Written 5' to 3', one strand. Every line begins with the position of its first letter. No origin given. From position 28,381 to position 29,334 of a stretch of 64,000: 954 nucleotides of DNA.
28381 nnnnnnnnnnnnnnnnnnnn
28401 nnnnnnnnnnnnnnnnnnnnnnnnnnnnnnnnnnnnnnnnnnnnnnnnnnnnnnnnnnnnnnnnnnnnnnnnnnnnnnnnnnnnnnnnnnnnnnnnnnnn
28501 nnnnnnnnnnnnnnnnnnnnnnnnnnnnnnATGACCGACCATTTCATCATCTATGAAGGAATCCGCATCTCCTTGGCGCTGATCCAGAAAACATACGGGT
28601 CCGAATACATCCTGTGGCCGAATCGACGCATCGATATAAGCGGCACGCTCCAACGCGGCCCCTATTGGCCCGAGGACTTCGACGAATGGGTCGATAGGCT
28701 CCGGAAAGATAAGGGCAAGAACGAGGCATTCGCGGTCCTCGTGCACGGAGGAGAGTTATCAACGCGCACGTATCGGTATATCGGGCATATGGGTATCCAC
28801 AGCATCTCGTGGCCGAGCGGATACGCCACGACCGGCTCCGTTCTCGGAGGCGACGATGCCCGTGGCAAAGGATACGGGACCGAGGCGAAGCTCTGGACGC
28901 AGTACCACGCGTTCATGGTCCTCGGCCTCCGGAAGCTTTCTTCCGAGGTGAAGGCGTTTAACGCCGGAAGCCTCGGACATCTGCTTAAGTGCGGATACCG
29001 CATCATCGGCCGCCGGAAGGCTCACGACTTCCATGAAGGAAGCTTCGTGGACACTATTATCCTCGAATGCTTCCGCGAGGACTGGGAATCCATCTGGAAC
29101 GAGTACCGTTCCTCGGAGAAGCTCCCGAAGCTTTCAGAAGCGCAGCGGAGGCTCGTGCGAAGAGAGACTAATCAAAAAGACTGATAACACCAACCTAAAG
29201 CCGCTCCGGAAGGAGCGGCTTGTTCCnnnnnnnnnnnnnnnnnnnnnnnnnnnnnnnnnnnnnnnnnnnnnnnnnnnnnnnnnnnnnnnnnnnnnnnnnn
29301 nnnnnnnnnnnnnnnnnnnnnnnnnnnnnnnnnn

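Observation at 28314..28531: Upstream of the GNAT acetyltransferase there is a promoter, a 16-aa leader ORF and an intrinsic terminator, which looks like an attenuation switch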

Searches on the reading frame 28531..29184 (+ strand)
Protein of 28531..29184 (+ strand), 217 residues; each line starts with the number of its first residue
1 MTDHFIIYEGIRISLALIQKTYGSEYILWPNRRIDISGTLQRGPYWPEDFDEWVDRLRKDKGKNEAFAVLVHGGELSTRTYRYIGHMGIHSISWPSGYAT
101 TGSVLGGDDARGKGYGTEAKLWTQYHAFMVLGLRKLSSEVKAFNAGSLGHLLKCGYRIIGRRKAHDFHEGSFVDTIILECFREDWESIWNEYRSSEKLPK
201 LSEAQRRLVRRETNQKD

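Call 9: search_protein_families(library=pfam, proteins=[window:28531-29184:+], max_evalue=0.01)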
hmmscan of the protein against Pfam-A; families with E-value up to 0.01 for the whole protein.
window:28531-29184:+ (217 aa): 2 families
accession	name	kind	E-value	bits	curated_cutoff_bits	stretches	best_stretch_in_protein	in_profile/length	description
PF13302.13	Acetyltransf_3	-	2.1e-11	45.1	25.4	1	43-157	30-138/138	Acetyltransferase (GNAT) domain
PF00583.31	Acetyltransf_1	-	0.0016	19.2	20.7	1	50-156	24-116/116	Acetyltransferase (GNAT) family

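Call 10: find_homologous_proteins(query=window:28531-29184:+)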
Query window:28531-29184:+ (217 aa): 167 proteins with E <= 0.001 among 271 candidates; the best 120 are listed.
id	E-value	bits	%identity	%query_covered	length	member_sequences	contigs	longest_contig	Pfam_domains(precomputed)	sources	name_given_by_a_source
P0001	2.0e-146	503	100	100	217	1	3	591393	PF13302.14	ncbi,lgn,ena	-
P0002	5.0e-126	437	85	100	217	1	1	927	PF13302.14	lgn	-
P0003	8.9e-123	426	82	100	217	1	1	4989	PF13302.14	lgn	-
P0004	7.2e-104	364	72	99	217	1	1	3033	PF13302.14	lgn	-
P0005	1.5e-102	360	71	99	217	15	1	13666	PF13302.14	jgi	jgi:RimJ/RimL family protein N-acetyltransferase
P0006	5.0e-102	358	70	99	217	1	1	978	PF13302.14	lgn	-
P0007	6.0e-102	358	70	100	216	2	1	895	PF13302.14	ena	-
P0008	1.3e-101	357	70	99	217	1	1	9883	PF13302.14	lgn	-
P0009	1.3e-101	357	71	99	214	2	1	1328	PF13302.14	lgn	-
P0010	1.7e-100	353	70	99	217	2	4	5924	PF13302.14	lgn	-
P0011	2.7e-99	349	70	99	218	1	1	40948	PF13302.14,PF00583.32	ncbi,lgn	-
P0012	1.5e-98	347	68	100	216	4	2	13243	PF13302.14,PF00583.32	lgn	-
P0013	9.3e-98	344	67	99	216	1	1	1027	PF13302.14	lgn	-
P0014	2.8e-96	339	66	97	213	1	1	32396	PF13302.14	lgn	-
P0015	5.7e-94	332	70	93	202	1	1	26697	PF13302.14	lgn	-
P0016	9.7e-93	328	66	99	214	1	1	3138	PF13302.14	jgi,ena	-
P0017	9.9e-88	311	64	98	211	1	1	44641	PF13302.14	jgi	-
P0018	9.3e-82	292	60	98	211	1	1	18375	PF13302.14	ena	-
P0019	1.6e-78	281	60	97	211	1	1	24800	PF13302.14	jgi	jgi:RimJ/RimL family protein N-acetyltransferase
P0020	6.1e-78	279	56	97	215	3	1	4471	PF13302.14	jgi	jgi:RimJ/RimL family protein N-acetyltransferase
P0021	2.4e-77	277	56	98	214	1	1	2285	PF13302.14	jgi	jgi:RimJ/RimL family protein N-acetyltransferase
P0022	6.0e-77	276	60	97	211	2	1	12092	PF13302.14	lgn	-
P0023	2.2e-75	271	56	98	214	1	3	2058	PF13302.14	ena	-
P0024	2.4e-75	271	59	95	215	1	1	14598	PF13302.14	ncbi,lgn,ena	-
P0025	2.8e-75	271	57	100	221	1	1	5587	PF13302.14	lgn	-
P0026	3.5e-75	270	56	97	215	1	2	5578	PF13302.14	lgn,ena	-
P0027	9.1e-75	269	59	97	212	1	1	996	PF13302.14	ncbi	-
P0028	1.0e-74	269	58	99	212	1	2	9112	PF13302.14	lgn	-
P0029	1.1e-74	269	56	98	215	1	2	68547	PF13302.14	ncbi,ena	-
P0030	1.4e-74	268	54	98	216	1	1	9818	PF13302.14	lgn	-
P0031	8.9e-74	266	57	97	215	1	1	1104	PF13302.14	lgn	-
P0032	2.5e-73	264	55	97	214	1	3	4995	PF13302.14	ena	-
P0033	4.2e-73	264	59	97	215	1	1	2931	PF13302.14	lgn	-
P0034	3.2e-72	261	54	98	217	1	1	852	PF13302.14,PF00583.32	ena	-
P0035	1.8e-71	258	54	99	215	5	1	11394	PF13302.14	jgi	jgi:RimJ/RimL family protein N-acetyltransferase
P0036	3.0e-71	257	54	98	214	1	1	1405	PF13302.14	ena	-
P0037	4.3e-71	257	52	95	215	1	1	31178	PF13302.14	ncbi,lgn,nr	ncbi:MAG: GNAT family protein [Candidatus Pacebacteria bacterium]|nr:GNAT family protein [Candidatus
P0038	2.7e-70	254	53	99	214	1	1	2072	PF13302.14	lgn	-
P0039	3.8e-70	254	53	96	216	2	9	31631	PF13302.14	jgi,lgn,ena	-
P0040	6.0e-70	253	54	96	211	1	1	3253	PF13302.14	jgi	-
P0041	7.3e-70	253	52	96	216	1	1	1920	PF13302.14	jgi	jgi:RimJ/RimL family protein N-acetyltransferase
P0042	2.4e-69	251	53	97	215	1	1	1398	PF13302.14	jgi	jgi:RimJ/RimL family protein N-acetyltransferase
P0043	2.4e-69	251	55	98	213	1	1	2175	PF13302.14,PF00583.32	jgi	-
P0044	3.4e-69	251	55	100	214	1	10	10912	PF13302.14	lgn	-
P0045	1.3e-68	249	53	99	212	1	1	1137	PF13302.14,PF00583.32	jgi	jgi:RimJ/RimL family protein N-acetyltransferase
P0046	1.7e-68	248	54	97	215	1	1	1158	PF13302.14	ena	-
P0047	2.6e-68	248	54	96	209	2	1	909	PF13302.14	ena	-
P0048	2.8e-68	248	54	99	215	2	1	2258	PF13302.14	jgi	jgi:RimJ/RimL family protein N-acetyltransferase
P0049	4.3e-68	247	52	97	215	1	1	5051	PF13302.14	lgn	-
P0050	5.4e-68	247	53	97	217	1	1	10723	PF13302.14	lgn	-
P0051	6.4e-68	247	54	95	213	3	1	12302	PF13302.14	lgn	-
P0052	6.5e-68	247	53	98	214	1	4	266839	PF13302.14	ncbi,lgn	-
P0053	6.8e-68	246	53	100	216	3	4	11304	PF13302.14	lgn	-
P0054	8.6e-68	246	54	99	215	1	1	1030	PF13302.14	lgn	-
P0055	9.3e-68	246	53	99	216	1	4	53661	PF13302.14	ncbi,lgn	-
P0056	1.2e-67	246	53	98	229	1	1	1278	PF13302.14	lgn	-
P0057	3.1e-67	244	54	97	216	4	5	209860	PF13302.14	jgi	-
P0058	4.7e-67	244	52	96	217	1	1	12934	PF13302.14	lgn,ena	-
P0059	2.9e-66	241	51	97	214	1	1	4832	PF13302.14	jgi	jgi:RimJ/RimL family protein N-acetyltransferase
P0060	3.6e-66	241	52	97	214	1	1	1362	PF13302.14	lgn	-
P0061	4.3e-66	241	51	97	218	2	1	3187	PF13302.14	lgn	-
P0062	5.6e-66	240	52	97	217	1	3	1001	PF13302.14,PF00583.32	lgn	-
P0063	6.9e-66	240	52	97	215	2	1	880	PF13302.14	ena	-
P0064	1.1e-65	239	56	91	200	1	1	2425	PF13302.14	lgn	-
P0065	1.2e-65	239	51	97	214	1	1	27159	PF13302.14,PF00583.32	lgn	-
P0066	1.7e-65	239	51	98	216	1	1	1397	PF13302.14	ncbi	-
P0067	4.0e-65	237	52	97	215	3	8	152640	PF13302.14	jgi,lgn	jgi:RimJ/RimL family protein N-acetyltransferase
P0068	9.6e-65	236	52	98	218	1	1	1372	PF13302.14,PF00583.32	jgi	jgi:RimJ/RimL family protein N-acetyltransferase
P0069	9.6e-65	236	52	100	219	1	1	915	PF13302.14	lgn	-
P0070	1.2e-64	236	51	97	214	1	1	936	PF13302.14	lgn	-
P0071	2.0e-64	235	55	97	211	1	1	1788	PF13302.14,PF00583.32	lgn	-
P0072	2.3e-64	235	52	94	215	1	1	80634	PF13302.14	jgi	jgi:RimJ/RimL family protein N-acetyltransferase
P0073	3.0e-64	235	52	98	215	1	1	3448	PF13302.14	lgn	-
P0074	3.9e-64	234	51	98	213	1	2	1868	PF13302.14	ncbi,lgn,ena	-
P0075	7.1e-64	233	53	94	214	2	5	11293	PF13302.14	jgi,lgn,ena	-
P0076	8.2e-64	233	52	98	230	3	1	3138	PF13302.14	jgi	jgi:RimJ/RimL family protein N-acetyltransferase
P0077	1.0e-63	233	53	98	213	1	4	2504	PF13302.14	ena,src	-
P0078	1.1e-63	233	51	100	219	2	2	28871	PF13302.14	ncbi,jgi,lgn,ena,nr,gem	ncbi:MAG TPA: GNAT family protein [Candidatus Paceibacterota bacterium]|nr:GNAT family protein [Cand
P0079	2.3e-63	232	51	97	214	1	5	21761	PF13302.14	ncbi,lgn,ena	-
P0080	2.9e-63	231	53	93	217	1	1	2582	PF13302.14,PF00583.32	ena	-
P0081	4.1e-63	231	50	97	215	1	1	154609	PF13302.14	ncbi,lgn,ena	-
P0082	5.1e-63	231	50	98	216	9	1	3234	PF13302.14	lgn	-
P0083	5.7e-63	230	51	98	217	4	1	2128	PF13302.14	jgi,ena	-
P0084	8.4e-63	230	51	98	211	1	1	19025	PF13302.14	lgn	-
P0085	1.1e-62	229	51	98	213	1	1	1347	PF13302.14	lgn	-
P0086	1.6e-62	229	50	98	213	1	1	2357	PF13302.14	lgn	-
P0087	1.6e-62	229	50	97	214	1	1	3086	PF13302.14,PF00583.32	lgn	-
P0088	2.6e-62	228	50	99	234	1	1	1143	PF13302.14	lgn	-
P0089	3.5e-62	228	48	98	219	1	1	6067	PF13302.14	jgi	-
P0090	4.6e-62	227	50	96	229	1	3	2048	PF13302.14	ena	-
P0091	5.2e-62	227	50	100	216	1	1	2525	PF13302.14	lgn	-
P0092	8.9e-62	226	50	98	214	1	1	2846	PF13302.14,PF00583.32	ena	-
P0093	1.1e-61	226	52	98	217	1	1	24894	PF13302.14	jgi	jgi:RimJ/RimL family protein N-acetyltransferase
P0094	4.1e-61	224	49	97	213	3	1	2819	PF13302.14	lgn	-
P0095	6.8e-61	224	50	95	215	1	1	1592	PF13302.14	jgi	jgi:RimJ/RimL family protein N-acetyltransferase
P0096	7.0e-61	224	54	98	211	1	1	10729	PF13302.14,PF00583.32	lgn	-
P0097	7.8e-61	223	50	98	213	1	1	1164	PF13302.14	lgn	-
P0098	1.1e-60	223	50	98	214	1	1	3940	PF13302.14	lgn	-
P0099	2.1e-60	222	50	98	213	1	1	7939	PF13302.14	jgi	jgi:RimJ/RimL family protein N-acetyltransferase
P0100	3.3e-60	221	53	94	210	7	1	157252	PF13302.14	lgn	-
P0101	3.6e-60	221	50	95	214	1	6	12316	PF13302.14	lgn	-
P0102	3.6e-60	221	50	98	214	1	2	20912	PF13302.14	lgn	-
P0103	6.1e-60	220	49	99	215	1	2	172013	PF13302.14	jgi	jgi:RimJ/RimL family protein N-acetyltransferase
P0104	1.8e-59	219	53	97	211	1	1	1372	PF13302.14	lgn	-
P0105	2.3e-59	219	49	97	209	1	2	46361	PF13302.14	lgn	-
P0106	3.0e-59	218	47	98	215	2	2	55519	PF13302.14,PF00583.32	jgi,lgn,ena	-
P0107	9.4e-59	217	49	91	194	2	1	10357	PF13302.14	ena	-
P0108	1.3e-58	216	50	97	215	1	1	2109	PF13420.14,PF13302.14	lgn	-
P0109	3.1e-58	215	50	98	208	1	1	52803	PF13302.14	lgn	-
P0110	3.2e-58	215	47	95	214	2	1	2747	PF13302.14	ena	-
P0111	5.9e-58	214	51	95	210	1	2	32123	PF13302.14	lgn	-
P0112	1.2e-57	213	50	98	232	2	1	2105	PF13302.14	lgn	-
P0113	1.2e-57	213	49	98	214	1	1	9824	PF13302.14,PF00583.32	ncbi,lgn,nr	ncbi:MAG: GCN5-related N-acetyltransferase [Parcubacteria group bacterium]|nr:GCN5-related N-acetylt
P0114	1.3e-57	213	50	99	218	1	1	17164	PF13302.14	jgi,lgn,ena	-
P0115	1.1e-56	210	46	99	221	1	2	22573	PF13302.14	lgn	-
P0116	2.4e-56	209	48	98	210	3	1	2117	PF13302.14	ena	-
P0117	2.9e-56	208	47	97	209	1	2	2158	PF13302.14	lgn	-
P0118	6.3e-56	207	45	99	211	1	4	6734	PF13302.14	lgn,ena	-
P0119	8.3e-56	207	49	98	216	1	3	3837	PF13302.14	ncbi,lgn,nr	ncbi:MAG: GNAT family N-acetyltransferase [Patescibacteria group bacterium]|nr:GNAT family N-acetylt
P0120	2.8e-55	205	47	99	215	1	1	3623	PF13302.14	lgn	-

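Call 12: find_related_loci(query=A1, collection=genome_contigs, flank=3000)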
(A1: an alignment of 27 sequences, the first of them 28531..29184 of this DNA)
Query A1 (217 aa) in genome_contigs; peptide patterns used: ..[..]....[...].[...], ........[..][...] (x = any residue, [..] = any of these).
104 stretches matched a pattern; 34 encode a relative of the query (tblastn E <= 1e-3); 34 distinct loci.
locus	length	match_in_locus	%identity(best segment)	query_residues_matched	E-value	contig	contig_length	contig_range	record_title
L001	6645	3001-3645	71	1-215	2e-106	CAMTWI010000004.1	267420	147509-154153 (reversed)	MAG: uncultured bacterium isolate G04_MAG_00048 genome assembly, contig: G04_MAG_00048_000000000002, whole genome shotgu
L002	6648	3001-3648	69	1-216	8e-106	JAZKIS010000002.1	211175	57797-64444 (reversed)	MAG: Patescibacteria group bacterium isolate ADI_DC_SW_02_SPN_11032020-bin059 DCSW02SPN_B059_0_000000000002, whole genom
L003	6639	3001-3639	56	3-214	7e-79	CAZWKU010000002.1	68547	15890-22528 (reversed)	MAG TPA_asm: uncultured Candidatus Saccharibacteria bacterium isolate ERP113451_co3_431 genome assembly, contig: NODE_16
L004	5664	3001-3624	59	3-209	2e-78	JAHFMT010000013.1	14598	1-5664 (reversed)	MAG: Candidatus Kaiserbacteria bacterium isolate nzgw463 NODE_8479_length_14599_cov_2.771930, whole genome shotgun seque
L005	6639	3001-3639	53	1-214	2e-75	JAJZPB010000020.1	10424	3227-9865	MAG: bacterium isolate SKS1.bin108 NODE_11336_length_10424_cov_3.383510, whole genome shotgun sequence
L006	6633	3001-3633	51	1-210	4e-75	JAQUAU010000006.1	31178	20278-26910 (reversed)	MAG: Candidatus Paceibacterota bacterium isolate STC_91 NODE_2921_length_31178_cov_3.370680_Sandtown_C, whole genome sho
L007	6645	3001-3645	53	1-216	2e-72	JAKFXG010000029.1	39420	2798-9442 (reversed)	MAG: Candidatus Parcubacteria bacterium isolate ND2_Bin_26 ND2_0000088, whole genome shotgun sequence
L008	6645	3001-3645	53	3-216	4e-72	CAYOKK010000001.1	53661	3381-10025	MAG TPA_asm: uncultured Candidatus Saccharibacteria bacterium isolate SRP263527_co1_208 genome assembly, contig: NODE_40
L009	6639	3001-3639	51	5-217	1e-68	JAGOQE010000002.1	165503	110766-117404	MAG: Candidatus Paceibacterota bacterium isolate Gw_Eff_bin_129 Gw_Eff_77_length_165503_cov_7.949249, whole genome shotg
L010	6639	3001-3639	50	1-213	3e-67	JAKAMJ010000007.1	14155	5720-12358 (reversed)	MAG: bacterium isolate WY5.bin169 NODE_7187_length_14155_cov_3.199530, whole genome shotgun sequence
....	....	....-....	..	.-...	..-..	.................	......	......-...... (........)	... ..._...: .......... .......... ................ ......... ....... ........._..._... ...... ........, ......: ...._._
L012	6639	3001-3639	50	2-213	8e-63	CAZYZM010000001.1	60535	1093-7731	MAG TPA_asm: uncultured Candidatus Saccharibacteria bacterium isolate SRP263527_co2_123 genome assembly, contig: NODE_32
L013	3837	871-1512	49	3-214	2e-60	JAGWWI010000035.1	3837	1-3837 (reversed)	MAG: Patescibacteria group bacterium isolate REEB44 contig-150_32784, whole genome shotgun sequence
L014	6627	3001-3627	45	4-216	4e-60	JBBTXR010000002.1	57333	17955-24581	MAG: Patescibacteria group bacterium isolate H51-bin099_1 H51_bin099_1_000000000002, whole genome shotgun sequence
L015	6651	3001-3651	44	1-216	3e-56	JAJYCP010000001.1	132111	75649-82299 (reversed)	MAG: bacterium isolate BP9.bin55 NODE_148_length_132111_cov_3.076115, whole genome shotgun sequence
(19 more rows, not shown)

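Call 18: search_solved_structures(query=A1, max_evalue=0.001)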
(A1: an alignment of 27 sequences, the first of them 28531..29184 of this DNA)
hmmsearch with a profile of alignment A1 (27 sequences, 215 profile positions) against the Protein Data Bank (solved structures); distinct sequences matched with E-value up to 0.001: 17.
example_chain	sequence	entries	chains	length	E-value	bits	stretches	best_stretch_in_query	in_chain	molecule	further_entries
3tcv_A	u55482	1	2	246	9.1e-10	41.6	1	41-194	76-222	GCN5-related N-acetyltransferase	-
9iy3_A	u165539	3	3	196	1.1e-07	34.8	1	101-185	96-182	GCN5-related N-acetyltransferase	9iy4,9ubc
6vfm_A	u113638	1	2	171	3.9e-07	33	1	102-185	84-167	Spermidine N1-acetyltransferase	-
6d72_A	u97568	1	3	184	1.7e-06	30.9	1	103-185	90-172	Spermidine N1-acetyltransferase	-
5wif_A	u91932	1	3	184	1.7e-06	30.9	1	103-185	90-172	Spermidine N1-acetyltransferase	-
6vfn_A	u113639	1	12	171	3.2e-06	30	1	102-185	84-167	Spermidine N1-acetyltransferase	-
3wr7_A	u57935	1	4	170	8.6e-06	28.6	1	103-185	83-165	Spermidine N1-acetyltransferase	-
2z0z_A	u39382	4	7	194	9.1e-06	28.5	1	115-188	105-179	Putative uncharacterized protein TTHA1799 | Ribosomal-protein-alanine acetyltransferase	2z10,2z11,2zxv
6cy6_A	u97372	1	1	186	9.8e-06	28.4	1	103-185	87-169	Spermidine N(1)-acetyltransferase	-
4r9m_A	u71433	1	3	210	1.3e-05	28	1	103-185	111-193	Spermidine N(1)-acetyltransferase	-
7ovu_A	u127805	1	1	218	2.3e-05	27.2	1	6-157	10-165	Acyl-CoA N-acyltransferases (NAT) superfamily protein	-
3tth_A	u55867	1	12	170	5.5e-05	26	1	103-182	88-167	Spermidine N1-acetyltransferase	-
6erd_A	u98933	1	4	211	8.4e-05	25.4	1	76-185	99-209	Aminoglycoside N6'-acetyltransferase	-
8q6u_A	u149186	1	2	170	0.0002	24.1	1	76-176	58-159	Aminoglycoside N6'-acetyltransferase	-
2vzy_A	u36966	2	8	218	0.00033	23.4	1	102-186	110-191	RV0802C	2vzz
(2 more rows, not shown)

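Call 19: search_protein_families(library=ncbifam, proteins=[window:28531-29184:+], max_evalue=0.1)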
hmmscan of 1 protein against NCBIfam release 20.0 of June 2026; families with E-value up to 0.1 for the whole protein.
window:28531-29184:+ (217 aa): 4 families
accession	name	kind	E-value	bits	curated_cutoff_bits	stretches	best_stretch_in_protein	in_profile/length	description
NF040503.1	resist_ArsN1a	equivalog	2e-06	27.6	170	1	103-179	81-156/159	arsinothricin resistance N-acetyltransferase ArsN1 family A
NF011709.0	PRK15130.1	equivalog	0.006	16.4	218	1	109-186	93-170/186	spermidine N1-acetyltransferase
TIGR03585.1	PseH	equivalog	0.066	13.3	93.1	1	82-177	61-154/156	UDP-4-amino-4,6-dideoxy-N-acetyl-beta-L-altrosamine N-acetyltransferase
NF000431.1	AAC_6p_Ian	exception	0.086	12.3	400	1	104-180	99-175/190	aminoglycoside N-acetyltransferase AAC(6')-Ian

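Call 56: predict_structure(alignment_id=A1)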
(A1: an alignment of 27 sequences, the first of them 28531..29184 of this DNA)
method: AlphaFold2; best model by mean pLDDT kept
length: 217 residues; sequences in the alignment: 27
mean_pLDDT: 91.6   pTM: 0.89
mean pLDDT of the five models: 91.6, 89.5, 88.4, 88.4, 85.8
residues with pLDDT >= 90: 167; 70-90: 40; 50-70: 10; < 50: 0
segments of 3 or more residues with pLDDT < 50: none
pLDDT, mean of each block of 10 residues (from residue 1): 90 96 91 71 88 95 95 89 95 95 82 90 98 96 91 97 88 94 97 97 97 79
secondary structure, 60 per line:
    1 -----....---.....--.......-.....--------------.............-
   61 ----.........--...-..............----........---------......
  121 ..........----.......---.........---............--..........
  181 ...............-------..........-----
elements in order: E6-9 E13-17 H20-26 H28-32 H47-59 E65-73 E80-93 E98-105 H115-130 E135-141 H145-153 E157-168 E171-181 H182-195 H203-212
